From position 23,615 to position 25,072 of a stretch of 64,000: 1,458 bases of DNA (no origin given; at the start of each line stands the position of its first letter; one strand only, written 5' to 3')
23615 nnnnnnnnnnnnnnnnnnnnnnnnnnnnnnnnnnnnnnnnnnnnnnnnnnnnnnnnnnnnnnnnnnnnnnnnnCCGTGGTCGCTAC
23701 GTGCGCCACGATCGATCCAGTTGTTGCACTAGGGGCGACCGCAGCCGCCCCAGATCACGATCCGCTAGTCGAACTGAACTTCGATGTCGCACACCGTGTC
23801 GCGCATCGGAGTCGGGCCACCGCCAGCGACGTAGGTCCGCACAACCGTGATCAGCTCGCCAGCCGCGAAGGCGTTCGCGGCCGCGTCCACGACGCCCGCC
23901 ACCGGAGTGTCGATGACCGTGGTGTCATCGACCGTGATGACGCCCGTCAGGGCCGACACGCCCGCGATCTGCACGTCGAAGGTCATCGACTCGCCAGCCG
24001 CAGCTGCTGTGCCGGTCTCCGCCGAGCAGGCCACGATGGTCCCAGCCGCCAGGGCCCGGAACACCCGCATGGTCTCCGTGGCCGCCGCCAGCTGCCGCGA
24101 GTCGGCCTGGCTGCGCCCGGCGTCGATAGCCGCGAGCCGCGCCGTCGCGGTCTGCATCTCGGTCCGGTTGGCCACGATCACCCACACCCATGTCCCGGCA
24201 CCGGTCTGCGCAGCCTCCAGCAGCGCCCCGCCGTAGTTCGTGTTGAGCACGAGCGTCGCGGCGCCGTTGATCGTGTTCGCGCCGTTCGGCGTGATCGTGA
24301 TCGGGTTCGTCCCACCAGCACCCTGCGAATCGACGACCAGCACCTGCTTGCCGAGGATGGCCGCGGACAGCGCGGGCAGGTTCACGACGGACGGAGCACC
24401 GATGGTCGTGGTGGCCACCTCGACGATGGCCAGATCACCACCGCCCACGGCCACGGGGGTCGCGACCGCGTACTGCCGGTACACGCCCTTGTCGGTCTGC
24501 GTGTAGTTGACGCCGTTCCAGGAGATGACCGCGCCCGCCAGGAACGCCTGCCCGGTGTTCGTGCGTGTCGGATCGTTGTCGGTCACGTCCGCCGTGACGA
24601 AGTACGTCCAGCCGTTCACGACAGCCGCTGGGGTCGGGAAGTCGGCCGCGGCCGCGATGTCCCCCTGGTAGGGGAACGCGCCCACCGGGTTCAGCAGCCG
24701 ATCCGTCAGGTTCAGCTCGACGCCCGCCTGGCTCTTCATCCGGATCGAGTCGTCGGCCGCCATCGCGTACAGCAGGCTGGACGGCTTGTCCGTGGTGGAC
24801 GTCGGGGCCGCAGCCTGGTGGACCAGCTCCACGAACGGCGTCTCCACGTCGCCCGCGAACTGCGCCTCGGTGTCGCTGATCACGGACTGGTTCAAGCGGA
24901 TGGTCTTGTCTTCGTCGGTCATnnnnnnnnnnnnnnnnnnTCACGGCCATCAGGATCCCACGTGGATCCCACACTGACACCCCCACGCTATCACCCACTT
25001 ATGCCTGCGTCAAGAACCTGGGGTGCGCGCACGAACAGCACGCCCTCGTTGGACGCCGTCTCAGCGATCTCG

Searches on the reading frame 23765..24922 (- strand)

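Call 39: search_protein_families(library=pfam, proteins=[window:23765-24922:-], max_evalue=0.01)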
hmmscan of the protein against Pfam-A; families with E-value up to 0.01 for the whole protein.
window:23765-24922:- (385 aa): 1 family
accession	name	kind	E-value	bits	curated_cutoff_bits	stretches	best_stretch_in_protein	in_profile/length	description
PF07880.17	T4_gp9_10_N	-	1.6e-06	28.7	25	1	146-236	59-151/175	Bacteriophage T4 gp9/10-like protein, N-terminal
